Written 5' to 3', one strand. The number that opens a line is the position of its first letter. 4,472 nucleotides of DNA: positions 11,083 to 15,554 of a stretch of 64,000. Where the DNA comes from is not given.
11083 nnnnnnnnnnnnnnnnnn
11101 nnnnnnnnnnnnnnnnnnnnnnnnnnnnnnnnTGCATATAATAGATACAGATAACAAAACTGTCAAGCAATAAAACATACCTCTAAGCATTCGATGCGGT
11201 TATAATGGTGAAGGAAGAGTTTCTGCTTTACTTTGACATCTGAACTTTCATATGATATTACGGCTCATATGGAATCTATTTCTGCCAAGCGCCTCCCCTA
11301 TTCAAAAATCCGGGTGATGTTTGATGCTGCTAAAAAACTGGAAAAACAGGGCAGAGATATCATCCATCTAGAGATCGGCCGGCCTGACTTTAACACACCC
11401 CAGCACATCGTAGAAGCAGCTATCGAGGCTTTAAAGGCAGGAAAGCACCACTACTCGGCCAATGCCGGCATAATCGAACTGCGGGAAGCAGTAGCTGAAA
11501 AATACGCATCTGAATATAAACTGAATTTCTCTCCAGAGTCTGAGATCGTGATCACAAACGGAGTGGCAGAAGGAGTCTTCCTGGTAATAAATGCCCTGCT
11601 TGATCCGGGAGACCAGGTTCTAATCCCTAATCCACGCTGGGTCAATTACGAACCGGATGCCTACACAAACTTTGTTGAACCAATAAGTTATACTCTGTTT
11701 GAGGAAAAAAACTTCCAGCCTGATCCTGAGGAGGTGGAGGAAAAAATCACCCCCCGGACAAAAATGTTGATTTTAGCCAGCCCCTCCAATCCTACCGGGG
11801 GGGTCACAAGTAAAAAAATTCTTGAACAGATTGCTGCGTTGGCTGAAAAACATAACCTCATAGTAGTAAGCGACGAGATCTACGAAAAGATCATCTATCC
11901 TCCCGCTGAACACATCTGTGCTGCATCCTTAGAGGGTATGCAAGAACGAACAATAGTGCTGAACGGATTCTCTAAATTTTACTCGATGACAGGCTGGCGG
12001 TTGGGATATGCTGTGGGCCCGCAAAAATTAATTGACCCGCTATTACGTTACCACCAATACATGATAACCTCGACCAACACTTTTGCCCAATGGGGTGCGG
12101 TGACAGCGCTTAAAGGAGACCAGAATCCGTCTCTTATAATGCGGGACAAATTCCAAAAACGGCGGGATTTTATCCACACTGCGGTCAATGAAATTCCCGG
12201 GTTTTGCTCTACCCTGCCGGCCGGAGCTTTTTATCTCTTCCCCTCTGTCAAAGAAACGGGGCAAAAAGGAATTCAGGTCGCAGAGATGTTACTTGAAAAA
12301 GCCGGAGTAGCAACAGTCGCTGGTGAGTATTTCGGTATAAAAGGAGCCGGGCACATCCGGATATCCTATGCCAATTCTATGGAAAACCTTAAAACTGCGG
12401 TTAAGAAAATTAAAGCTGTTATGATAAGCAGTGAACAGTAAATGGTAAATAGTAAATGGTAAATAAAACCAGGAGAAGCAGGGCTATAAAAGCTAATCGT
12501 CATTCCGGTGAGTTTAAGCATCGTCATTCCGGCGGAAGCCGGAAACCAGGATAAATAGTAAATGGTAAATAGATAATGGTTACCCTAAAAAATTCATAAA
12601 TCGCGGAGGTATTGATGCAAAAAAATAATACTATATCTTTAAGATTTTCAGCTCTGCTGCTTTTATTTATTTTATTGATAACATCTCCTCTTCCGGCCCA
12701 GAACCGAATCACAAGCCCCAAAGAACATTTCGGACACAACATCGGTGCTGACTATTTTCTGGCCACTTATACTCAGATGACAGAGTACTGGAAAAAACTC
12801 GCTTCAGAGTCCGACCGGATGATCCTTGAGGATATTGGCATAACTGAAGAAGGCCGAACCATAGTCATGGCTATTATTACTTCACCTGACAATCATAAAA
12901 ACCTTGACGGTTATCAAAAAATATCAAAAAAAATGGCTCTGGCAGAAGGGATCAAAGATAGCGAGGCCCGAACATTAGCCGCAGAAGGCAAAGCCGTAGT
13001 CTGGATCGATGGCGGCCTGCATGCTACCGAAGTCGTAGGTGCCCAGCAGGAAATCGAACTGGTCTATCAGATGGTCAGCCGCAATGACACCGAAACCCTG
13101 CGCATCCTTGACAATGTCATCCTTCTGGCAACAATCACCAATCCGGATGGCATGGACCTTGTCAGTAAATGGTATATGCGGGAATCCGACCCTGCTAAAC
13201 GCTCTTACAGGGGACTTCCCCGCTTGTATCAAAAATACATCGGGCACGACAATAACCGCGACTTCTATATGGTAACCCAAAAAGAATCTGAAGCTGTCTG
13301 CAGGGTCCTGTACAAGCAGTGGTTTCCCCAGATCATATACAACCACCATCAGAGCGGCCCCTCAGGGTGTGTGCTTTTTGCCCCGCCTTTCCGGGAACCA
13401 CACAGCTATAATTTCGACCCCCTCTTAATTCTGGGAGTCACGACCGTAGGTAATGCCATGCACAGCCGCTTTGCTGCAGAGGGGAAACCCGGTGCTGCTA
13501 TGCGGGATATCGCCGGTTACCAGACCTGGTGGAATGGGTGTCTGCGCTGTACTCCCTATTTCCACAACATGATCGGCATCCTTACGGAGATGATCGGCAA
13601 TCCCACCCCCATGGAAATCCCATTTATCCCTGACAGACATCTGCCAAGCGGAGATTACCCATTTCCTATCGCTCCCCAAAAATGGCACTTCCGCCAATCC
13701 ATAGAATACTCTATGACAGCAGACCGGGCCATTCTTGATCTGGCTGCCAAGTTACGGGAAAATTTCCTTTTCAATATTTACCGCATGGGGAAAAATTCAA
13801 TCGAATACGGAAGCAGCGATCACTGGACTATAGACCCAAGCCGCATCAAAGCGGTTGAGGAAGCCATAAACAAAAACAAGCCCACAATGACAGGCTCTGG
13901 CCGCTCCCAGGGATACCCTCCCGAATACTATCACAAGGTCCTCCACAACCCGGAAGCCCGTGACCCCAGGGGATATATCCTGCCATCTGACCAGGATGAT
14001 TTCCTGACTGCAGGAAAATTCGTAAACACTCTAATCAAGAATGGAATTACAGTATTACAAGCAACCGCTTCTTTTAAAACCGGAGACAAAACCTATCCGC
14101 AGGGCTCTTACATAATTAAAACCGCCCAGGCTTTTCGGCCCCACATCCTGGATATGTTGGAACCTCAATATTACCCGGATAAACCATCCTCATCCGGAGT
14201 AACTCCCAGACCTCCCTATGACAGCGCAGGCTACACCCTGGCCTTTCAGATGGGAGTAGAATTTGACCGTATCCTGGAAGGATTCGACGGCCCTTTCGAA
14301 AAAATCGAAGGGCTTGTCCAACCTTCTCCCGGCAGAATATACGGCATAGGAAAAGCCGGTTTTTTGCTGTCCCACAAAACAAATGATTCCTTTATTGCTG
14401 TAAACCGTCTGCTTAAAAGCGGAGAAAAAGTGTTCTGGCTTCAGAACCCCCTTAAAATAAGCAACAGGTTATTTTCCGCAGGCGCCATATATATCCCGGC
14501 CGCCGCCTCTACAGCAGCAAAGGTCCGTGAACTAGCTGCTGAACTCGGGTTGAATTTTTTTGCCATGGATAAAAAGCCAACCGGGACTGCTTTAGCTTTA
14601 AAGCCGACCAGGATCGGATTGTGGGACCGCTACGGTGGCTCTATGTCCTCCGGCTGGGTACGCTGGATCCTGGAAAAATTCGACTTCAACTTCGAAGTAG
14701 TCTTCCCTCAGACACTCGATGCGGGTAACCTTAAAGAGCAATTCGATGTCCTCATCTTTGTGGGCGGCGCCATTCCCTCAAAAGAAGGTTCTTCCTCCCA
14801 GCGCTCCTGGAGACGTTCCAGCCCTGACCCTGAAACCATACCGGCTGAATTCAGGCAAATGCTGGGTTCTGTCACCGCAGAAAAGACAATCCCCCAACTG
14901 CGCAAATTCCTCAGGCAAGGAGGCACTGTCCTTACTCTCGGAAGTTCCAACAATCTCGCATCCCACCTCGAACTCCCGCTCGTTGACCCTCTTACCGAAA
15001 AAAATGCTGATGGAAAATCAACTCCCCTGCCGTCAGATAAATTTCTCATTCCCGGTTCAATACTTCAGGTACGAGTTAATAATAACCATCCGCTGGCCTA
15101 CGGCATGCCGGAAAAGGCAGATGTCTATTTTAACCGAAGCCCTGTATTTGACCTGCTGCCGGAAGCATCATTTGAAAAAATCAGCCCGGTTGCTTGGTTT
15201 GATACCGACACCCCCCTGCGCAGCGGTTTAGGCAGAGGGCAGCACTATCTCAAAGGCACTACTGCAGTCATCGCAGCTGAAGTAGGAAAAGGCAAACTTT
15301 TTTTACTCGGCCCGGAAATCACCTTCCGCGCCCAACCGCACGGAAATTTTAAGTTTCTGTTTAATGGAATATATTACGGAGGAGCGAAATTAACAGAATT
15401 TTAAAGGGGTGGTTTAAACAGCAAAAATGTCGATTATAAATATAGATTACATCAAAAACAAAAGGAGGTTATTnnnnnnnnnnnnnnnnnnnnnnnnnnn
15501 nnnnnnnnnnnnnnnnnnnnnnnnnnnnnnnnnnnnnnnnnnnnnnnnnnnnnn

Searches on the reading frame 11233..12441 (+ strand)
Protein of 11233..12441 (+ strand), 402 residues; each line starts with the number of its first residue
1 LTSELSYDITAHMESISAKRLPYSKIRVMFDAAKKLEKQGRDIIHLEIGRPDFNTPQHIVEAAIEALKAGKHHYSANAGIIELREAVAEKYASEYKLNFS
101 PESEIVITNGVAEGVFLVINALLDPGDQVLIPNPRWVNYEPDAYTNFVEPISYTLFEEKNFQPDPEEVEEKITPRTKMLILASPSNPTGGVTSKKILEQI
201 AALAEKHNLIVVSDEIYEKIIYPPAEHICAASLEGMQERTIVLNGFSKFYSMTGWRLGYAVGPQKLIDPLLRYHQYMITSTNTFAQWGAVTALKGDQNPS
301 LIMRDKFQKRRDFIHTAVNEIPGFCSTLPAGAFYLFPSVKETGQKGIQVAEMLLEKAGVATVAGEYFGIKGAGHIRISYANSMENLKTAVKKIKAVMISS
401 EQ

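Call 75: search_protein_families(library=pfam, proteins=[window:11233-12441:+], max_evalue=0.00001)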
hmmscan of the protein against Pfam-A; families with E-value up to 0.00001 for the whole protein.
window:11233-12441:+ (402 aa): 3 families
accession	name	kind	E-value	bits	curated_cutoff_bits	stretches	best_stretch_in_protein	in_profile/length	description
PF00155.27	Aminotran_1_2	-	1.2e-71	242.2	19.7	1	42-393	2-361/361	Aminotransferase class I and II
PF00266.25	Aminotran_5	-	4e-06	26.5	21.5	0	95-214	54-175/371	Aminotransferase class-V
PF01041.23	DegT_DnrJ_EryC1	-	8.7e-06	25.6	19.8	0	113-214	50-145/360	DegT/DnrJ/EryC1/StrS aminotransferase family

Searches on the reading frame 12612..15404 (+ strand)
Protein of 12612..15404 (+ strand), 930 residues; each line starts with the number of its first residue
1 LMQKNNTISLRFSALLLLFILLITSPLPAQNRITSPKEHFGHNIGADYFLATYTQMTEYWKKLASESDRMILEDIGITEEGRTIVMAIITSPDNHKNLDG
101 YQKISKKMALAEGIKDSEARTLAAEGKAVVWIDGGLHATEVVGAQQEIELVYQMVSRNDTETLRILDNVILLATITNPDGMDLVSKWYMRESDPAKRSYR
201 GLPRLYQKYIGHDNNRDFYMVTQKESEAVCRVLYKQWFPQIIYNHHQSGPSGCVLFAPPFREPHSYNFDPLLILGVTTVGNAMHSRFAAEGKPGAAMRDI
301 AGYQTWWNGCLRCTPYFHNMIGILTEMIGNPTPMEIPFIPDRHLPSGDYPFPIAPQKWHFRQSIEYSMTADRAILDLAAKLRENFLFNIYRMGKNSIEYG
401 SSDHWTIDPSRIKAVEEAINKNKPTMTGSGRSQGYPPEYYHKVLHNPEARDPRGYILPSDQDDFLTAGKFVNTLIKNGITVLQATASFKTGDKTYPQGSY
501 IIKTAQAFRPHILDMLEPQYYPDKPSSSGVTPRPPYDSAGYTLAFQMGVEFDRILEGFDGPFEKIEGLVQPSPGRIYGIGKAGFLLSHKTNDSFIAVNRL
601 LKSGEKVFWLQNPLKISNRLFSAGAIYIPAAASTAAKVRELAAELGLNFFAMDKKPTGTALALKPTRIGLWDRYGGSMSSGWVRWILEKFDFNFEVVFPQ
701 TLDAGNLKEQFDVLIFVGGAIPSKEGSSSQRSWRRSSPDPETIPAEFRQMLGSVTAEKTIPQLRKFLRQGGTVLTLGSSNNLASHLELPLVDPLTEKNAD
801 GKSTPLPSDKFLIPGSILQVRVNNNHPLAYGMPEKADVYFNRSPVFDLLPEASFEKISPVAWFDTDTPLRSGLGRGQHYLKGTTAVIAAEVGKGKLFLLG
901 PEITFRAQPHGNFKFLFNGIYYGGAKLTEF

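Call 75: search_protein_families(library=pfam, proteins=[window:12612-15404:+], max_evalue=0.00001)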
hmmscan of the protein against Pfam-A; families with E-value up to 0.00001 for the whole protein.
window:12612-15404:+ (930 aa): 1 family
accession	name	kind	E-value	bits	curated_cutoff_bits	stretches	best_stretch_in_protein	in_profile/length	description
PF00246.29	Peptidase_M14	-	3.3e-23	83.1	21.6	1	56-239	1-156/286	Zinc carboxypeptidase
